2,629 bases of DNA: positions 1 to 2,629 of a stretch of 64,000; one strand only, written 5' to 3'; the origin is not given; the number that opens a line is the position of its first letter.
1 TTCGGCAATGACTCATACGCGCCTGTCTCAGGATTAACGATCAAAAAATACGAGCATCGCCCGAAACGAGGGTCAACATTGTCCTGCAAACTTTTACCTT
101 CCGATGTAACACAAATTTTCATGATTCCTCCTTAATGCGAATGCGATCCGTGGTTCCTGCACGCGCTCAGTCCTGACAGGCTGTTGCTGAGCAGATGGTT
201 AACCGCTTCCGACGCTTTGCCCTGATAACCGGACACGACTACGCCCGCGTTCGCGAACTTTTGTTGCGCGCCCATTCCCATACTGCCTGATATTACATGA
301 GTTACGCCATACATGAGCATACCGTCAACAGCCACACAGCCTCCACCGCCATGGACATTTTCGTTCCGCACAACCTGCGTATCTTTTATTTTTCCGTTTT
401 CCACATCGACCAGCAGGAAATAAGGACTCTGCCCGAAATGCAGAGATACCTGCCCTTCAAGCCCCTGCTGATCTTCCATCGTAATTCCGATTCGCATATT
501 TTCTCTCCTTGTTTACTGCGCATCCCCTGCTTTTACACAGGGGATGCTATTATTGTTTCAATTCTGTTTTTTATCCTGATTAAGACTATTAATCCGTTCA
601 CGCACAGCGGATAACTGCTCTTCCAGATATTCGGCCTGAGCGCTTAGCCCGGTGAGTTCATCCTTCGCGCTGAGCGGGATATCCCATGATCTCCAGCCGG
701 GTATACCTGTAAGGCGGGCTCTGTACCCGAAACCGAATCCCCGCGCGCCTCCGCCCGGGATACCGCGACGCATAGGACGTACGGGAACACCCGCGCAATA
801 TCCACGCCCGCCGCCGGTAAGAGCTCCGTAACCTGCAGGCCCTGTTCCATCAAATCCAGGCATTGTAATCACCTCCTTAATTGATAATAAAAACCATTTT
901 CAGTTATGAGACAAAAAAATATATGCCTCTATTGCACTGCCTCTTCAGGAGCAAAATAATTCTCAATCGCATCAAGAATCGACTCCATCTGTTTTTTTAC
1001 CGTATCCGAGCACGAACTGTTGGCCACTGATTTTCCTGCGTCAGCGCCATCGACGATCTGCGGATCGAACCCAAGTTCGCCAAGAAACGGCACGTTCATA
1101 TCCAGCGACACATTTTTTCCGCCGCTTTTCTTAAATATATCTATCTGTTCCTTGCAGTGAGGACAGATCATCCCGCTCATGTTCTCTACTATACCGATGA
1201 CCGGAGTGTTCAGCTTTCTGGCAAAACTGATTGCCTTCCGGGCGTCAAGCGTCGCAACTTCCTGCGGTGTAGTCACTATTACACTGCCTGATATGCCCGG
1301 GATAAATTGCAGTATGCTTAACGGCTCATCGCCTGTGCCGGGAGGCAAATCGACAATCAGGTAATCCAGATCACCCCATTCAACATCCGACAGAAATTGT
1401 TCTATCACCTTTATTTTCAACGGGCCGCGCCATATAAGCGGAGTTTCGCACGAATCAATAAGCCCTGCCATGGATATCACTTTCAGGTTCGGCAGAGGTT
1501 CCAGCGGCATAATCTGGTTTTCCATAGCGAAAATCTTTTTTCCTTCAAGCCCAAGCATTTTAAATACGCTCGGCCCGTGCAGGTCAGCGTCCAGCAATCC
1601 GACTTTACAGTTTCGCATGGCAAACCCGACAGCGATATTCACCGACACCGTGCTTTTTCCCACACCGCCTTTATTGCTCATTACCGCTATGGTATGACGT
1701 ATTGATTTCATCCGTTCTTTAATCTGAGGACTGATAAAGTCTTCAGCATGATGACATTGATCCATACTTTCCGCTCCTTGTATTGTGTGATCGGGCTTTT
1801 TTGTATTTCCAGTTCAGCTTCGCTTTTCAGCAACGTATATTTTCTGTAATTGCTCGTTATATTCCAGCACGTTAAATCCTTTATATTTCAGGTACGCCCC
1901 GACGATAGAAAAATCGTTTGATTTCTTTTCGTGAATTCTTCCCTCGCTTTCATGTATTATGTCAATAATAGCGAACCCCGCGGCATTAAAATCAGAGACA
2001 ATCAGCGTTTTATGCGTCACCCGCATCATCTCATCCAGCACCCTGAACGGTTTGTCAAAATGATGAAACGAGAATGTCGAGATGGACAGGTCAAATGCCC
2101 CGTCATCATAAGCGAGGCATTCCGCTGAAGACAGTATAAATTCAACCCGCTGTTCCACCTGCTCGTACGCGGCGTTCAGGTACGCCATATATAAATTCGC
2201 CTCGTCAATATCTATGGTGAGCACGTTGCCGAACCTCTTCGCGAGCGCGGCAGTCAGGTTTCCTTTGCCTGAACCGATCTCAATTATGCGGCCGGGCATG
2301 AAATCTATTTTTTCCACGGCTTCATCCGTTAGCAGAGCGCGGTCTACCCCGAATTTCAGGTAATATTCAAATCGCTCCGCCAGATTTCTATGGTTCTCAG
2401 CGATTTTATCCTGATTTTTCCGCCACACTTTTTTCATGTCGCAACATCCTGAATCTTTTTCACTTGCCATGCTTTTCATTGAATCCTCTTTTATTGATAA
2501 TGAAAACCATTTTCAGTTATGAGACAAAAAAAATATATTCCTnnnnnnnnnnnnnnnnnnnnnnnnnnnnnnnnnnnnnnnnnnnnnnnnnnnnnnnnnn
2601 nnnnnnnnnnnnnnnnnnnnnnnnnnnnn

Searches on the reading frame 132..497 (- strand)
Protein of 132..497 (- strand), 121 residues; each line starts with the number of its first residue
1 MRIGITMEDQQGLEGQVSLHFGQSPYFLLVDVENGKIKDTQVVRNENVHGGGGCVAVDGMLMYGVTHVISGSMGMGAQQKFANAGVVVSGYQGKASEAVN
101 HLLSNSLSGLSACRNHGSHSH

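Call 8: search_protein_families(library=pfam, proteins=[window:132-497:-], max_evalue=0.01)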
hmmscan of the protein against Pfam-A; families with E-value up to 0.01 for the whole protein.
window:132-497:- (121 aa): 1 family
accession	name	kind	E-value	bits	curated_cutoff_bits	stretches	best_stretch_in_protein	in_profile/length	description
PF02579.22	Nitro_FeMo-Co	-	2.1e-14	54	26.3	1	14-102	2-92/94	Dinitrogenase iron-molybdenum cofactor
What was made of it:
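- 132..497 (-): NifX-like / ORP-like single-domain protein, 121 aa. PF02579, 54 bits (call 8)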

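Call 9: search_protein_families(library=ncbifam, proteins=[window:132-497:-], max_evalue=0.01)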
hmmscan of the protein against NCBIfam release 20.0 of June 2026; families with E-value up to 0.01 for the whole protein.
window:132-497:- (121 aa): 1 family
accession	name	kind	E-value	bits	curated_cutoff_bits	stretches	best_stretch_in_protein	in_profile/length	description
NF041136.1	MrpORP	equivalog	5.1e-11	42.4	450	1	14-106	273-364/365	iron-sulfur cluster carrier protein MrpORP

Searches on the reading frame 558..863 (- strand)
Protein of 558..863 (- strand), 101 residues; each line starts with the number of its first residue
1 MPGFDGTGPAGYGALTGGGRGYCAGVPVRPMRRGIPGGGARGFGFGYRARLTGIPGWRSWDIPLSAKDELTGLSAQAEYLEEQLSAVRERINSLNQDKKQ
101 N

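Call 8: search_protein_families(library=pfam, proteins=[window:558-863:-], max_evalue=0.01)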
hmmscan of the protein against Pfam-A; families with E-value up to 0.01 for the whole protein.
window:558-863:- (101 aa): 1 family
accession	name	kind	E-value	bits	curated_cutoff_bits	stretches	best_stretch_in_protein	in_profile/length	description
PF17253.7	DUF5320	-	3.9e-20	73.3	27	1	1-94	1-99/99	Family of unknown function (DUF5320)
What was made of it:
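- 558..863 (-): DUF5320 protein, 101 aa. The N-terminus is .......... Residues 1-62 are rich in Gly, Arg and aromatic residues (pI 11.2). The C-terminus looks like a coiled coil (by eye; not tested). PF17253, 73.3 bits (call 8).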

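Call 9: search_protein_families(library=ncbifam, proteins=[window:558-863:-], max_evalue=0.01)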
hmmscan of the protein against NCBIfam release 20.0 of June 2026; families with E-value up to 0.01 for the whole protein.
window:558-863:- (101 aa): 0 families

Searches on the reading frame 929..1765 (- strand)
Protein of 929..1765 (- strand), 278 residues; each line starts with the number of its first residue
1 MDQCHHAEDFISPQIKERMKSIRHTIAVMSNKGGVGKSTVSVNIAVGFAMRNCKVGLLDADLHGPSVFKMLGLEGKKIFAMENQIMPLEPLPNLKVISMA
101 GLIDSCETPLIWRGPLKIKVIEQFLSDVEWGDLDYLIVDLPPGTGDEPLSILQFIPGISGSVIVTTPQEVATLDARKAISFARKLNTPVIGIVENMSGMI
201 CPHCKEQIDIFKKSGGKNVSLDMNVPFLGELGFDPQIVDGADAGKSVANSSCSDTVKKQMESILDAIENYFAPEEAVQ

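Call 8: search_protein_families(library=pfam, proteins=[window:929-1765:-], max_evalue=0.01)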
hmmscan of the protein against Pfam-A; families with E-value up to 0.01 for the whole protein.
window:929-1765:- (278 aa): 5 families
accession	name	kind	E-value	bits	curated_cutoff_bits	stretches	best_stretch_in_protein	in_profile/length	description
PF10609.15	ParA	-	1.1e-93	313.7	27.1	1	22-267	2-245/246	NUBPL iron-transfer P-loop NTPase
PF13614.12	AAA_31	-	7.3e-11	42.8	27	1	25-145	3-130/177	AAA domain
PF01656.29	CbiA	-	9.5e-11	42.2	25.4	1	26-198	1-84/125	CobQ/CobB/MinD/ParA nucleotide binding domain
PF09140.17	MipZ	-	6.1e-06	26.2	20.7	1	24-72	1-49/262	ATPase MipZ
PF02374.21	ArsA_ATPase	-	9.4e-05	22.2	24.3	1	26-60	3-37/305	Anion-transporting ATPase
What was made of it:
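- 929..1765 (-): Mrp/NBP35 Fe-S carrier ATPase, 278 aa (P-loop domain only). PF10609, 313.7 bits (call 8).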

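Call 9: search_protein_families(library=ncbifam, proteins=[window:929-1765:-], max_evalue=0.01)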
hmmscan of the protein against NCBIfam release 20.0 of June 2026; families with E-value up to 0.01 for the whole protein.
window:929-1765:- (278 aa): 20 families
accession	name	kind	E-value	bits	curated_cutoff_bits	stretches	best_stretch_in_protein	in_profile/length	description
NF041136.1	MrpORP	equivalog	1.9e-104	349.9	450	1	19-269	1-250/365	iron-sulfur cluster carrier protein MrpORP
NF008669.0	PRK11670.1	equivalog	8.1e-60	202.7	348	1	18-261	102-343/369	iron-sulfur cluster carrier protein ApbC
TIGR01969.1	minD_arch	subfamily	4.5e-16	58.8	201.75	2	25-78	2-55/251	cell division ATPase MinD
TIGR01968.1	minD_bact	equivalog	1.2e-10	41.2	212.9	1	25-180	3-156/261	septum site-determining protein MinD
TIGR01007.1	eps_fam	subfamily_domain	2.2e-10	40.4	108.05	1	19-195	14-188/204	polysaccharide biosynthesis tyrosine autokinase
NF041546.1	ParA_partition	equivalog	1e-09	38.3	180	1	25-62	1-38/203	ParA family partition ATPase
NF047398.1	AAA_KGGVGR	domain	9.1e-09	35.9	90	1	24-77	3-56/190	KGGVGR-motif variant AAA ATPase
TIGR03018.1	pepcterm_TyrKin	hypoth_equivalog_domain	1.8e-08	34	230.65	1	18-76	30-89/207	XrtA-associated tyrosine autokinase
NF008079.0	PRK10818.1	equivalog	5.3e-07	29.2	508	1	25-172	4-149/270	septum site-determining protein MinD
TIGR03815.1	CpaE_hom_Actino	equivalog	1.8e-05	24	154.45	1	24-75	112-163/340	septum site-determining protein Ssd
TIGR03371.1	cellulose_yhjQ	equivalog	0.00019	21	157.85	1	24-63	2-41/246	cellulose biosynthesis protein BcsQ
TIGR00345.1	GET3_arsA_TRC40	subfamily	0.00021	20.9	135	1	29-83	2-59/299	TRC40/GET3/ArsA family transport-energizing ATPase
TIGR04291.1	arsen_driv_ArsA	equivalog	0.00046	19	650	1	14-61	311-357/565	arsenical pump-driving ATPase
TIGR01281.1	DPOR_bchL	equivalog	0.00061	19.3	345.15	1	30-71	6-47/268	ferredoxin:protochlorophyllide reductase (ATP-dependent) iron-sulfur ATP-binding protein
TIGR03029.1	EpsG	equivalog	0.00064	19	313.8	1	22-76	102-156/274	chain length determinant protein tyrosine kinase EpsG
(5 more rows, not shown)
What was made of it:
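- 929..1765 (-): NF041136 MrpORP 349.9 bits, below the cutoff of 450; it covers model positions 1-250 of 365 (call 9).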

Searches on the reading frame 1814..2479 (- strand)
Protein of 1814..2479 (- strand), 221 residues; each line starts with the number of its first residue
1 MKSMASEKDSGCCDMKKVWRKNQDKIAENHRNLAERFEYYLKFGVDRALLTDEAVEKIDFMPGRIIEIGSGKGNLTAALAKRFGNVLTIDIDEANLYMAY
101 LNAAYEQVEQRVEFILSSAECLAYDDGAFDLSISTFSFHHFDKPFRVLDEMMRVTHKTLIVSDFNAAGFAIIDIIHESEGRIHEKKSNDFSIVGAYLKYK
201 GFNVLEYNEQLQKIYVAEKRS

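Call 8: search_protein_families(library=pfam, proteins=[window:1814-2479:-], max_evalue=0.01)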
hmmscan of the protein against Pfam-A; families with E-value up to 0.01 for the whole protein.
window:1814-2479:- (221 aa): 13 families
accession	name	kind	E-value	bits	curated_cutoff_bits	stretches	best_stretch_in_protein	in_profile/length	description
PF08241.18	Methyltransf_11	-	3.7e-17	63.2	21.2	1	67-156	2-88/95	Methyltransferase domain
PF13649.12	Methyltransf_25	-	1.8e-15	57.8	27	1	65-156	1-94/97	Methyltransferase domain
PF13847.12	Methyltransf_31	-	4.4e-12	46.3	27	1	64-165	6-113/145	Methyltransferase domain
PF08242.18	Methyltransf_12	-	4.2e-09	37.4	30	1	66-154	1-91/98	Methyltransferase domain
PF01209.24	Ubie_methyltran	-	1.4e-08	34.8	20.1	1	62-156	48-144/233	ubiE/COQ5 methyltransferase family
PF13489.12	Methyltransf_23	-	6.5e-07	29.7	27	1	56-153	18-106/164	Methyltransferase domain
PF09445.16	Methyltransf_15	-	1.2e-05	25.4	22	1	64-119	3-58/165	RNA cap guanine-N2 methyltransferase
PF00398.26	RrnaAD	-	1.2e-05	25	24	1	36-94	5-63/263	Ribosomal RNA adenine dimethylase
PF05175.20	MTS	-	6.8e-05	23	23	1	61-159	31-130/170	Methyltransferase small domain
PF05958.17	tRNA_U5-meth_tr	-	6.9e-05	22.4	23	1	58-122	198-261/357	tRNA (Uracil-5-)-methyltransferase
PF07021.18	MetW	-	0.00016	21.8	21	1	63-180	15-125/193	Methionine biosynthesis protein MetW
PF02390.23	Methyltransf_4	-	0.009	15.9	24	0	65-108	5-48/173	Putative methyltransferase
PF06325.19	PrmA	-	0.0092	15.9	22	0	55-119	155-220/296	Ribosomal protein L11 methyltransferase (PrmA)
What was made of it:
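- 1814..2479 (-): Class I SAM-dependent methyltransferase, 221 aa. PF08241 and PF13649 (call 8).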

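Call 9: search_protein_families(library=ncbifam, proteins=[window:1814-2479:-], max_evalue=0.01)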
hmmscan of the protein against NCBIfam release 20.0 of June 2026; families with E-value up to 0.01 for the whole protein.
window:1814-2479:- (221 aa): 52 families (the best 25 are shown)
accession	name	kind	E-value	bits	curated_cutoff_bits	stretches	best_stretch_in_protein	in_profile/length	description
TIGR02072.1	BioC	equivalog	8.6e-13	48.6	184.95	1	58-207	31-176/244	malonyl-ACP O-methyltransferase BioC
TIGR01934.1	MenG_MenH_UbiE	subfamily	2.6e-11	43.3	158.35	1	40-159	18-139/223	ubiquinone/menaquinone biosynthesis methyltransferase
NF043040.1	corrin_prot_MT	hypoth_equivalog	2.8e-10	40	180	1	53-144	33-126/216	corrinoid protein-associated methyltransferase CpaM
TIGR01983.1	UbiG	equivalog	1.2e-09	37.8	102.95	1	45-168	37-158/228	bifunctional 2-polyprenyl-6-hydroxyphenol methylase/3-demethylubiquinol 3-O-methyltransferase UbiG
NF004452.0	PRK05785.1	equivalog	1.8e-09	37.4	207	1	57-161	47-144/228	hypothetical protein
NF052510.1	methyltran_MpqE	exception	9.9e-09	34.9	335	1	53-156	37-144/234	methyl-plastoquinone biosynthesis methyltransferase MpqE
NF004851.0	PRK06202.1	equivalog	1.3e-08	34.6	243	1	62-167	61-170/237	hypothetical protein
NF045667.1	MTase_DVU1556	equivalog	1.3e-08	34.6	155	1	50-205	10-163/213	DVU_1556 family methyltransferase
NF001241.0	PRK00216.1-2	equivalog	1.6e-08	34.5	327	1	21-174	8-160/231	demethylmenaquinone methyltransferase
NF001242.0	PRK00216.1-3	equivalog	2.6e-08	33.6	351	1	26-161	30-175/258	bifunctional demethylmenaquinone methyltransferase/2-methoxy-6-polyprenyl-1,4-benzoquinol methylase UbiE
NF001240.0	PRK00216.1-1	equivalog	3.1e-08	33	378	1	23-164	22-171/251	bifunctional demethylmenaquinone methyltransferase/2-methoxy-6-polyprenyl-1,4-benzoquinol methylase UbiE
NF001244.0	PRK00216.1-5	equivalog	1.7e-07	30.8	216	1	40-162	27-154/236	bifunctional demethylmenaquinone methyltransferase/2-methoxy-6-polyprenyl-1,4-benzoquinol methylase UbiE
NF041675.1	sarc_dimgly_tmase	equivalog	2.6e-07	30.9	550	1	65-212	70-220/278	sarcosine/dimethylglycine N-methyltransferase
NF000499.2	Erm23S_rRNA_broad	equivalog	3.1e-07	30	212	1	52-95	13-57/244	23S ribosomal RNA methyltransferase Erm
TIGR02021.1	BchM-ChlM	equivalog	1.3e-06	28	158.9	1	63-162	56-154/218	magnesium protoporphyrin IX methyltransferase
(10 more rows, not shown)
